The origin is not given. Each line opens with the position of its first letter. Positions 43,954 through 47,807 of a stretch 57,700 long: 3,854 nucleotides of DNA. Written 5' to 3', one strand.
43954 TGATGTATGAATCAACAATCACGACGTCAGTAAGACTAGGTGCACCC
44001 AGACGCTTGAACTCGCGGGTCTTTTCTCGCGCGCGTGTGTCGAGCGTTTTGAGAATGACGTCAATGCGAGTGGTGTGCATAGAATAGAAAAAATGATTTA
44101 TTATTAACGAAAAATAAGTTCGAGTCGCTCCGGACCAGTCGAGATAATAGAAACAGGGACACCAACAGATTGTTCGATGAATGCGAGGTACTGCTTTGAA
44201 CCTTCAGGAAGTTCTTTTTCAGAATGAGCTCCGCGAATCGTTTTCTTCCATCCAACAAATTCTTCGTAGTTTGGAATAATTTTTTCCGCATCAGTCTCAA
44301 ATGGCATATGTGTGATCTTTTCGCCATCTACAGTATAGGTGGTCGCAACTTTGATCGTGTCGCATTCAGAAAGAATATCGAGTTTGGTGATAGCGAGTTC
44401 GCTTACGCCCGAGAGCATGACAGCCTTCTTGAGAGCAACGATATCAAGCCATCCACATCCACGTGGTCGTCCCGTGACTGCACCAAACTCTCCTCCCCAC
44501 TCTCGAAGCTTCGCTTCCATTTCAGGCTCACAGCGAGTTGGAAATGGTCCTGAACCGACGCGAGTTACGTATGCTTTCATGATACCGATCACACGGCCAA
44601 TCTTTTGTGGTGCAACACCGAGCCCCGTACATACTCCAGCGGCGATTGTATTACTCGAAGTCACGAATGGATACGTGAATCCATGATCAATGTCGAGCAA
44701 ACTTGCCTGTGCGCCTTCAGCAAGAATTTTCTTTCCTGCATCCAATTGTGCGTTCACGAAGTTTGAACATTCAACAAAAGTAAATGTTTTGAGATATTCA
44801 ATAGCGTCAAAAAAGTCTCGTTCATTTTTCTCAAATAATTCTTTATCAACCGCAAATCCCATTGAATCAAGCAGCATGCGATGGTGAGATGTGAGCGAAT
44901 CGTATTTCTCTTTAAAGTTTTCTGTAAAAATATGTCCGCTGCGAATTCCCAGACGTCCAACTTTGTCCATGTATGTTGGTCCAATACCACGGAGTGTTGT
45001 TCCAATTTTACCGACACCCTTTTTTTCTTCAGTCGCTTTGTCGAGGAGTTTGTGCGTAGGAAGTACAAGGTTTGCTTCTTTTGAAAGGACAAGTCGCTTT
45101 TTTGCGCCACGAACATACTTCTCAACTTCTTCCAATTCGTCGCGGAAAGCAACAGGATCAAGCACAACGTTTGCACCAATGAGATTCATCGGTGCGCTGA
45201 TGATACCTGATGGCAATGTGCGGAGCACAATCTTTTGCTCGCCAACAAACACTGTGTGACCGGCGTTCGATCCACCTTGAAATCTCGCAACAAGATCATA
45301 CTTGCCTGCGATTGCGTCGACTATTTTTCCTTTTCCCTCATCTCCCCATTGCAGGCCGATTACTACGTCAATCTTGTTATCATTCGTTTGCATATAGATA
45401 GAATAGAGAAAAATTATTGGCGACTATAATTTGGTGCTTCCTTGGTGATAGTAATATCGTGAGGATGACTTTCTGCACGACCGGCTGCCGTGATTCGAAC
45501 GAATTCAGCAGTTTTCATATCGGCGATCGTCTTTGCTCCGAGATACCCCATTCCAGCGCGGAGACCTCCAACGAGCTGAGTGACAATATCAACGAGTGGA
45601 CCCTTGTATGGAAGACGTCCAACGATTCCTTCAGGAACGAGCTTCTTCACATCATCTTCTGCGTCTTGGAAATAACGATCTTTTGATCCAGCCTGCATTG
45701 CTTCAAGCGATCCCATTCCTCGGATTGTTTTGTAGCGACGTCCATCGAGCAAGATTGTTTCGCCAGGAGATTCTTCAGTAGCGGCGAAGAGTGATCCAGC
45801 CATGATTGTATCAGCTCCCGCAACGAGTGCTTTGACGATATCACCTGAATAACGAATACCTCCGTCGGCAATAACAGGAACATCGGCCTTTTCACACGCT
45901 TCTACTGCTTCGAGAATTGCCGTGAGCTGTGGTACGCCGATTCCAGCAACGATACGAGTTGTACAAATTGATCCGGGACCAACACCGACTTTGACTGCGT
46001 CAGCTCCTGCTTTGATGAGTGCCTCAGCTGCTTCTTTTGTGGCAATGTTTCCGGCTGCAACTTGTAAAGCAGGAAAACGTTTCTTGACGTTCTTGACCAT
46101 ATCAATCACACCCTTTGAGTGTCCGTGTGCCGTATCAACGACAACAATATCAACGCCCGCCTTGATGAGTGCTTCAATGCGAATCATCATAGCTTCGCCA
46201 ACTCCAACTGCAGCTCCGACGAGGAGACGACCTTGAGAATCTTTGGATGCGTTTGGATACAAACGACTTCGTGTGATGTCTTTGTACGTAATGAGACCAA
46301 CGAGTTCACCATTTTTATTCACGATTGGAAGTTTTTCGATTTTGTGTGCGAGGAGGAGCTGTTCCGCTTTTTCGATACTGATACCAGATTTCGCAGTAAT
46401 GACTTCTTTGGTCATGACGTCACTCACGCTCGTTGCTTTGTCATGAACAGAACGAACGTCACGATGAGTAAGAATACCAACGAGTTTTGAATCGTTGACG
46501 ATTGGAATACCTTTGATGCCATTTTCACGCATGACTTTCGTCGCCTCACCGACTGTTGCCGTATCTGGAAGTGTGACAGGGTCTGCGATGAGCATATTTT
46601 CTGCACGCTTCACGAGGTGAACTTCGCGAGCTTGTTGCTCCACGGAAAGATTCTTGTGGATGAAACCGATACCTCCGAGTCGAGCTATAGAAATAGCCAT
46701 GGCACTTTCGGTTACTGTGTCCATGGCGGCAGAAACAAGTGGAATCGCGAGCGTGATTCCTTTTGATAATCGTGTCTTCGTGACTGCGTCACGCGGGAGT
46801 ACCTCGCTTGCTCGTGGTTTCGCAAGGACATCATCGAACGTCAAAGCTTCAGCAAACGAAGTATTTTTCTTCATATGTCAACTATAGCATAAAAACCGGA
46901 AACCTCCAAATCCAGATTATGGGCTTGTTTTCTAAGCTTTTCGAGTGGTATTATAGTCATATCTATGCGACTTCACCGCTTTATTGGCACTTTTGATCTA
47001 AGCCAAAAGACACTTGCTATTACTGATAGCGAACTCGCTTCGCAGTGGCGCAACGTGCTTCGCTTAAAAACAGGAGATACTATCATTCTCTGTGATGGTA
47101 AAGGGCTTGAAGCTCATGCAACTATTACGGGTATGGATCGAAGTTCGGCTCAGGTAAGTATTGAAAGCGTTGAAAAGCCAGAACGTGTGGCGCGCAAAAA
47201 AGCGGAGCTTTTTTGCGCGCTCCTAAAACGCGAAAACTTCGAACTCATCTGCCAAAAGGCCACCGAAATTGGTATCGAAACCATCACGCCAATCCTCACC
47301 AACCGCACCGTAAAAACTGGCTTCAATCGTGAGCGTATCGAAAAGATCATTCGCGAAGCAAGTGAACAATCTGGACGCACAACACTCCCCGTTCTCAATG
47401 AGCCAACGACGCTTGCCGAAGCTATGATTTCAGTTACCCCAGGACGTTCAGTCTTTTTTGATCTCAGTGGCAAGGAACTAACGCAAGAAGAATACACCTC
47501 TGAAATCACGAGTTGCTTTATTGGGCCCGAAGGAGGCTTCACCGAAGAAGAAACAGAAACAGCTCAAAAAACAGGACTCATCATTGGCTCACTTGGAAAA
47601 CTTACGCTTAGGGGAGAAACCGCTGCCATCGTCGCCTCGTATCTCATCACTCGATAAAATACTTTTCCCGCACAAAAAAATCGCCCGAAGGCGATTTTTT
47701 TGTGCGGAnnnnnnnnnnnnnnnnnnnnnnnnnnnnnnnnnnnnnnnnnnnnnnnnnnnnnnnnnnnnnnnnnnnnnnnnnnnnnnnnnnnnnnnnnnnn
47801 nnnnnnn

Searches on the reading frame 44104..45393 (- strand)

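Call 13: search_protein_families(library=pfam, proteins=[window:44104-45393:-], max_evalue=0.00001)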
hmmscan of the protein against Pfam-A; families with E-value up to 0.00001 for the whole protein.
window:44104-45393:- (429 aa): 1 family
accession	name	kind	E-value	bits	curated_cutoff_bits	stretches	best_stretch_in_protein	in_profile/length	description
PF00709.27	Adenylsucc_synt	-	2.5e-155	517.8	27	1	10-426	1-415/416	Adenylosuccinate synthetase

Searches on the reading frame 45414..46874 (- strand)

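Call 13: search_protein_families(library=pfam, proteins=[window:45414-46874:-], max_evalue=0.00001)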
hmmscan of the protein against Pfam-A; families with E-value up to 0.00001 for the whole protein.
window:45414-46874:- (486 aa): 5 families
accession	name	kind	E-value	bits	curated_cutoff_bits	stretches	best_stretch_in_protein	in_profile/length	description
PF00478.31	IMPDH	-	2.6e-156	520.4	25.6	1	10-472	1-345/345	IMP dehydrogenase / GMP reductase domain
PF00571.33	CBS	-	2.5e-27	95.4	24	2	150-203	1-54/57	CBS domain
PF01070.24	FMN_dh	-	1.3e-07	31.5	24.9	1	270-364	219-306/350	FMN-dependent dehydrogenase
PF03060.21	NMO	-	4.8e-07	29.9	28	1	220-372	93-234/331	Nitronate monooxygenase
PF00977.27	His_biosynth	-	2.7e-06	27.4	23.6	0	325-363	66-105/228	Histidine biosynthesis protein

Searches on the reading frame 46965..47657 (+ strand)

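Call 13: search_protein_families(library=pfam, proteins=[window:46965-47657:+], max_evalue=0.00001)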
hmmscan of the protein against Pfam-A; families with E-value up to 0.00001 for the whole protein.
window:46965-47657:+ (230 aa): 2 families
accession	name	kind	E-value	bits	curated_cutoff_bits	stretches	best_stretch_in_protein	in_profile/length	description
PF04452.19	Methyltrans_RNA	-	1.9e-34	119.1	23.9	1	79-227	6-163/165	RNA methyltransferase domain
PF20260.4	PUA_4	-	3.1e-10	40.4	23.9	1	30-67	11-48/48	RNA methyltransferase PUA domain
